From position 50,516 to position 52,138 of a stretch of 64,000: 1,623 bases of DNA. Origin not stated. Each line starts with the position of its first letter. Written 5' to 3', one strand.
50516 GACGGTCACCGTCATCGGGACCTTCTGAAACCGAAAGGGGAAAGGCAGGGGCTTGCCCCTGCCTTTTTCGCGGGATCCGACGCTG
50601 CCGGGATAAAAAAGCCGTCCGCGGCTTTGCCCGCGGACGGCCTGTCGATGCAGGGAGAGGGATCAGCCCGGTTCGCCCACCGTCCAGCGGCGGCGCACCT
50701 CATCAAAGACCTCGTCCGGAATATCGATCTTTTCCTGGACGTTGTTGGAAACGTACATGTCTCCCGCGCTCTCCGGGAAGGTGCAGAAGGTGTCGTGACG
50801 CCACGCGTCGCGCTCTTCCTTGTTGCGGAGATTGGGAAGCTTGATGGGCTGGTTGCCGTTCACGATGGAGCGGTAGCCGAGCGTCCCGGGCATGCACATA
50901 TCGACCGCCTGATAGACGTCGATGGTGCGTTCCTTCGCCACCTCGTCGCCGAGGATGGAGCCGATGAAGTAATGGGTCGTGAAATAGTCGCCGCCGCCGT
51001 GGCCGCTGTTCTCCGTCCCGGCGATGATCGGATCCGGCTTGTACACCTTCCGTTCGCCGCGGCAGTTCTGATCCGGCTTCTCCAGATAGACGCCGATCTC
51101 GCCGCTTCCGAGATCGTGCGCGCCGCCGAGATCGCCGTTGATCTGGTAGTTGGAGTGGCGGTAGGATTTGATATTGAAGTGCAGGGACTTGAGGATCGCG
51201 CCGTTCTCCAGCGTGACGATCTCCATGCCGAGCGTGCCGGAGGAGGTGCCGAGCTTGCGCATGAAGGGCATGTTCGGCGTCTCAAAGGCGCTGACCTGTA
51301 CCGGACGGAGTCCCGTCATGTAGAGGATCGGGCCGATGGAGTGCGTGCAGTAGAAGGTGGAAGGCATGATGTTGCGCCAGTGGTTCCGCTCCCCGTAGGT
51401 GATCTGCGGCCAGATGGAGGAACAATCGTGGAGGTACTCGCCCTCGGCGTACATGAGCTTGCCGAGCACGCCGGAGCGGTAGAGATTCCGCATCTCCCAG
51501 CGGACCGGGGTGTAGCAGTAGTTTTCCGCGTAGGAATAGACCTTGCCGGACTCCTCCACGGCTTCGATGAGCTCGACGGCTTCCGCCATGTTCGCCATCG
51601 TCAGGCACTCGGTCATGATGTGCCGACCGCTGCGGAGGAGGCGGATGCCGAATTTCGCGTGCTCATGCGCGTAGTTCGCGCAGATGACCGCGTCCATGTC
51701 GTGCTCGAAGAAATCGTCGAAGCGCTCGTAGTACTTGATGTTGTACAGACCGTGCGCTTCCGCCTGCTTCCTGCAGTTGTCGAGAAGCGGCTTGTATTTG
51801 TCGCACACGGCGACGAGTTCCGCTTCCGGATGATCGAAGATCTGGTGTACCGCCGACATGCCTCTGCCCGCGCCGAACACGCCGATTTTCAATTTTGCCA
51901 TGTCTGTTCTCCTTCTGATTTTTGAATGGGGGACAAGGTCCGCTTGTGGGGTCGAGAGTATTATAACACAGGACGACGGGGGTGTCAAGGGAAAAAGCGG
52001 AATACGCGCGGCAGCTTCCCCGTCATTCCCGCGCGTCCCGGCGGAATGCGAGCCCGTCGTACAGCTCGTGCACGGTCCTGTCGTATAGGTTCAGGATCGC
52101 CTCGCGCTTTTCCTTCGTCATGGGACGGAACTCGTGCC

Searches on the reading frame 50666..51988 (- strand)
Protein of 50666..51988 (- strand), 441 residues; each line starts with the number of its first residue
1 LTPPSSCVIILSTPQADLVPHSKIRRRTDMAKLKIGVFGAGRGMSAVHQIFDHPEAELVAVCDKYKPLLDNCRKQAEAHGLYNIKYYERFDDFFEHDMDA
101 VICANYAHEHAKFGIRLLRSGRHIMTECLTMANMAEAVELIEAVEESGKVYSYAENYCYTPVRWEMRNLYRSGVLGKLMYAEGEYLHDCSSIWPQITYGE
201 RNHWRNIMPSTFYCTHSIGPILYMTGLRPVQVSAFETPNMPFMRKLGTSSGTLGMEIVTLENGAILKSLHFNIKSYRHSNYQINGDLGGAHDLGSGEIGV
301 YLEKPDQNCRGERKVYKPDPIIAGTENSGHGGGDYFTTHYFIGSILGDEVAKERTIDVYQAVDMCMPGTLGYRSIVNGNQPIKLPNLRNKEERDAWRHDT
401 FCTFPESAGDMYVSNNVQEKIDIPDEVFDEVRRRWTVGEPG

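Call 69: search_protein_families(library=pfam, proteins=[window:50666-51988:-], max_evalue=0.00001)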
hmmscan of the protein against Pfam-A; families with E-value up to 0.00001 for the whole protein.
window:50666-51988:- (441 aa): 1 family
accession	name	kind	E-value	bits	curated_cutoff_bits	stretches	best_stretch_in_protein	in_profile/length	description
PF01408.29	GFO_IDH_MocA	-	3.5e-10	41.1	24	1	33-153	1-118/120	Oxidoreductase family, NAD-binding Rossmann fold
